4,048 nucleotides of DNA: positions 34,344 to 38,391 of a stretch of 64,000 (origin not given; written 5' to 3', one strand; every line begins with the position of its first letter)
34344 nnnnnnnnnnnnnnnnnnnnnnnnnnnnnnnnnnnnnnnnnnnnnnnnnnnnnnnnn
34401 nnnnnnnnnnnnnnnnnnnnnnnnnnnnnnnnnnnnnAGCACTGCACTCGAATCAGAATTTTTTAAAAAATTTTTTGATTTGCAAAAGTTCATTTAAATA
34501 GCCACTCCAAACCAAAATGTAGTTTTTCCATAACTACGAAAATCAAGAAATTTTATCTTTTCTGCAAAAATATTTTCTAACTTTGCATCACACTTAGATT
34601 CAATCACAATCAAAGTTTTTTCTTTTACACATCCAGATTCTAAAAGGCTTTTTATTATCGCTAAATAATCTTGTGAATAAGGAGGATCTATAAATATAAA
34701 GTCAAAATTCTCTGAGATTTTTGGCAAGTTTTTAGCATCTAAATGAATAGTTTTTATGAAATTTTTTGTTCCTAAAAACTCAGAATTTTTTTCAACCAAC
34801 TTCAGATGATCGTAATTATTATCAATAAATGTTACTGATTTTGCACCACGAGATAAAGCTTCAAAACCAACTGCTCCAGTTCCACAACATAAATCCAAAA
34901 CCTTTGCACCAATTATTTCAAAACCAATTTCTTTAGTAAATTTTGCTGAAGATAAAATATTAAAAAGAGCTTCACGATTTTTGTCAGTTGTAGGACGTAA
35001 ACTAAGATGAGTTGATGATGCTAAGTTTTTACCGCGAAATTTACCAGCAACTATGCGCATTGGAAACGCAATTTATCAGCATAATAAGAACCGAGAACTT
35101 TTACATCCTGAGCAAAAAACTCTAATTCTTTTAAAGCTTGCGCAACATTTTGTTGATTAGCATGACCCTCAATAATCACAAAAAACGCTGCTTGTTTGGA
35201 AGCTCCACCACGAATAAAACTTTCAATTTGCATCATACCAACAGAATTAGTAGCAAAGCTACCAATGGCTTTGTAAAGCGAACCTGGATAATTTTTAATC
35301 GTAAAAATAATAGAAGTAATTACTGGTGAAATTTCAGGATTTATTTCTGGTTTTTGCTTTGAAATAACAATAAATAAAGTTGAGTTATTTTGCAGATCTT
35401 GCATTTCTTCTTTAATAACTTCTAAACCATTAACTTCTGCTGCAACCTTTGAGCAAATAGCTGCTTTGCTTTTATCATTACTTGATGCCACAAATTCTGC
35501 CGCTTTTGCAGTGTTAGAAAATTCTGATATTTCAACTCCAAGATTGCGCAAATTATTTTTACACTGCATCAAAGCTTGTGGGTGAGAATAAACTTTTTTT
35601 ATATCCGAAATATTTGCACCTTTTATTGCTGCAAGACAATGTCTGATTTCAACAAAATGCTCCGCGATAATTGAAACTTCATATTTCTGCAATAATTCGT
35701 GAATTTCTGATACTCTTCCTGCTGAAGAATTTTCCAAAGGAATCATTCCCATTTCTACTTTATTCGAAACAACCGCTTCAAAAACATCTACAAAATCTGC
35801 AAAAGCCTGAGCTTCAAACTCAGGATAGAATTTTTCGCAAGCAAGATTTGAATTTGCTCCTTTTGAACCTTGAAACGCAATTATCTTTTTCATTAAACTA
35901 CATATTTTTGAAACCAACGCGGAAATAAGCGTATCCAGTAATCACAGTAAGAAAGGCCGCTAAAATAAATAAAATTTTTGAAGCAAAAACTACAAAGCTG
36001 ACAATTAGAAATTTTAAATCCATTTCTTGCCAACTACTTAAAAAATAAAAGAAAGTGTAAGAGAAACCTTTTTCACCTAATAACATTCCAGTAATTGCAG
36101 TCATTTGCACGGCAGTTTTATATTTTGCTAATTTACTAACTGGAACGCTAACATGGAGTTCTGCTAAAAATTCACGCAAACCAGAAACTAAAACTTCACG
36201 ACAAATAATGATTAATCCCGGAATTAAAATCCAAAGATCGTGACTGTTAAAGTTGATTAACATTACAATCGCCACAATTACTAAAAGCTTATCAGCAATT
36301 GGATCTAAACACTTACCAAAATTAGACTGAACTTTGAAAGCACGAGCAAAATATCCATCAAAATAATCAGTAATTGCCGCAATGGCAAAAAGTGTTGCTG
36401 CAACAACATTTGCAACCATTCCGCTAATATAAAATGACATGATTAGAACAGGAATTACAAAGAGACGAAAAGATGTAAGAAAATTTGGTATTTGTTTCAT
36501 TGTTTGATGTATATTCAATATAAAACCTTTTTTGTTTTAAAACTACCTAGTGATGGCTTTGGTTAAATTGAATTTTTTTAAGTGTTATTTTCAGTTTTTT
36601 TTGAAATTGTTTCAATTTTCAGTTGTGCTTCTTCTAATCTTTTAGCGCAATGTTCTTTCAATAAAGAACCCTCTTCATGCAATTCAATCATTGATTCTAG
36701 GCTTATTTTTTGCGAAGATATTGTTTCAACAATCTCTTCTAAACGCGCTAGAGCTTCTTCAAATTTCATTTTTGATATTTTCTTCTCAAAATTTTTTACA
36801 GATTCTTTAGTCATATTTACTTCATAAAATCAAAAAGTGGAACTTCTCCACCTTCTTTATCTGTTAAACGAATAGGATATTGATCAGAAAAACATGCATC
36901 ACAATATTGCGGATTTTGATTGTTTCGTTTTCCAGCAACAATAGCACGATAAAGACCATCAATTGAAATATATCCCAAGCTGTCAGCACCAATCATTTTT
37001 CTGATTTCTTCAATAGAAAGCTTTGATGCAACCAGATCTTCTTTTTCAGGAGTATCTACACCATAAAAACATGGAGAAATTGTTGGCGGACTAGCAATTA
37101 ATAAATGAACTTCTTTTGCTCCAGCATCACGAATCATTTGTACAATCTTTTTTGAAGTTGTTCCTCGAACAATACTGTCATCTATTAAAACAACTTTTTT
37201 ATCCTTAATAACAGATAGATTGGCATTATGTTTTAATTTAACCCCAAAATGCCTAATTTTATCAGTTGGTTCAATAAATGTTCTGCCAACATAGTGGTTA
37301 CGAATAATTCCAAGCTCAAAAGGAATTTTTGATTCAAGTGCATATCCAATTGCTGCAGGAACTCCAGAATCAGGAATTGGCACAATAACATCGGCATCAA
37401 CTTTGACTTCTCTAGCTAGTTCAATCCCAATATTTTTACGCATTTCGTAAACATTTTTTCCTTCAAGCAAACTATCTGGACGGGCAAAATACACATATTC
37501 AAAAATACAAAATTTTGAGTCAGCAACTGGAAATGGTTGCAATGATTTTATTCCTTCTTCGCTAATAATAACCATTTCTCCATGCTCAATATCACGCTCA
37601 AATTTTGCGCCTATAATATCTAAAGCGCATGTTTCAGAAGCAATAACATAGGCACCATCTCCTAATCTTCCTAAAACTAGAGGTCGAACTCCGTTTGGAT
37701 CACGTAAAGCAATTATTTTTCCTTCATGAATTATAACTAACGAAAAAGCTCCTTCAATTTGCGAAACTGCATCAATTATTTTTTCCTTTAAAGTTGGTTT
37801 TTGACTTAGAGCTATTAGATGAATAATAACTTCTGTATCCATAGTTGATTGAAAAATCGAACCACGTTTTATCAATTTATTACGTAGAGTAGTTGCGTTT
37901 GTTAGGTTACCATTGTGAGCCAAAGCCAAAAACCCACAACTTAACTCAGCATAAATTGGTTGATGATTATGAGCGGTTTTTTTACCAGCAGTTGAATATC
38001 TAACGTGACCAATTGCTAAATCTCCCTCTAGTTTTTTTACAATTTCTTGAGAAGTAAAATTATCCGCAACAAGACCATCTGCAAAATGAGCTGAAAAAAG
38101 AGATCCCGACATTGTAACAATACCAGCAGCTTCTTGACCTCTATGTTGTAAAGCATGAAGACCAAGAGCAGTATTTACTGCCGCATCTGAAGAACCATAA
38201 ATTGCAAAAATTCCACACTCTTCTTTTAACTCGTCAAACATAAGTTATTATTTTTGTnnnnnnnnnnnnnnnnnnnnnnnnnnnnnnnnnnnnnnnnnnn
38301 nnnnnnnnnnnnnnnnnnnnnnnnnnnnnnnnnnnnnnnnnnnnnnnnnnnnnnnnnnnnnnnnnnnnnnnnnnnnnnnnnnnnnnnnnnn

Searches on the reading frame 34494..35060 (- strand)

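Call 56: search_protein_families(library=pfam, proteins=[window:34494-35060:-], max_evalue=0.00001)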
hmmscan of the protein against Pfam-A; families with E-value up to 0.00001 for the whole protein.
window:34494-35060:- (188 aa): 6 families
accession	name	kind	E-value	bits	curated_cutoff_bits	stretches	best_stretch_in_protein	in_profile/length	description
PF03602.21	Cons_hypoth95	-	6.6e-44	150.2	24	1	1-184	1-180/182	Conserved hypothetical protein 95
PF05175.20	MTS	-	2.8e-09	37.3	23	1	50-132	31-112/170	Methyltransferase small domain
PF13649.12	Methyltransf_25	-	3.4e-09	37.7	27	1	54-124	1-70/97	Methyltransferase domain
PF13847.12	Methyltransf_31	-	2.4e-07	31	27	1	51-141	4-95/145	Methyltransferase domain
PF09445.16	Methyltransf_15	-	1.2e-06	28.6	22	1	53-128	3-81/165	RNA cap guanine-N2 methyltransferase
PF01209.24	Ubie_methyltran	-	2e-06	27.8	20.1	1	40-124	37-122/233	ubiE/COQ5 methyltransferase family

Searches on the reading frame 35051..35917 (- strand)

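Call 56: search_protein_families(library=pfam, proteins=[window:35051-35917:-], max_evalue=0.00001)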
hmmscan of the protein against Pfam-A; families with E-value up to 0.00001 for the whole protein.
window:35051-35917:- (288 aa): 1 family
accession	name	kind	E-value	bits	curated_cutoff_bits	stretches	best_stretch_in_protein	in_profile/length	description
PF00800.23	PDT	-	7.7e-56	189.2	25.2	1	13-189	1-180/181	Prephenate dehydratase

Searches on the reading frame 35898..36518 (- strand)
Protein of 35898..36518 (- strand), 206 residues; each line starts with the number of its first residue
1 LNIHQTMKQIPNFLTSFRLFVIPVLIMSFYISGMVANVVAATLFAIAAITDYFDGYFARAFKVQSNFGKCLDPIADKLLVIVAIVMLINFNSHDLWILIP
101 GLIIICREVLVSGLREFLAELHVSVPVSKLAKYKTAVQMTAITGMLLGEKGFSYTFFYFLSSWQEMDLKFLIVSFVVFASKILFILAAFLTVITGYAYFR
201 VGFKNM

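Call 56: search_protein_families(library=pfam, proteins=[window:35898-36518:-], max_evalue=0.00001)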
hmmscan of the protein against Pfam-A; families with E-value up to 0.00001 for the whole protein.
window:35898-36518:- (206 aa): 1 family
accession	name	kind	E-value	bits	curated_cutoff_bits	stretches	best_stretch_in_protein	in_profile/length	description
PF01066.26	CDP-OH_P_transf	-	4e-34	118.6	22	1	9-166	2-138/152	CDP-alcohol phosphatidyltransferase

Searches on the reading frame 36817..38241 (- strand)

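Call 56: search_protein_families(library=pfam, proteins=[window:36817-38241:-], max_evalue=0.00001)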
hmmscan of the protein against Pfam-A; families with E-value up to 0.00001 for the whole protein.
window:36817-38241:- (474 aa): 3 families
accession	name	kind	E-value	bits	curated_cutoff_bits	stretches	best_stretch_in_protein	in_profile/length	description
PF13537.11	GATase_7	-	1.8e-20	73.6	25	1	81-207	3-121/123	Glutamine amidotransferase domain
PF13522.11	GATase_6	-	1.2e-19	71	27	1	70-203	7-130/130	Glutamine amidotransferase domain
PF00156.33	Pribosyltran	-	1.8e-08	34.3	26.3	1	282-380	29-120/158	Phosphoribosyl transferase domain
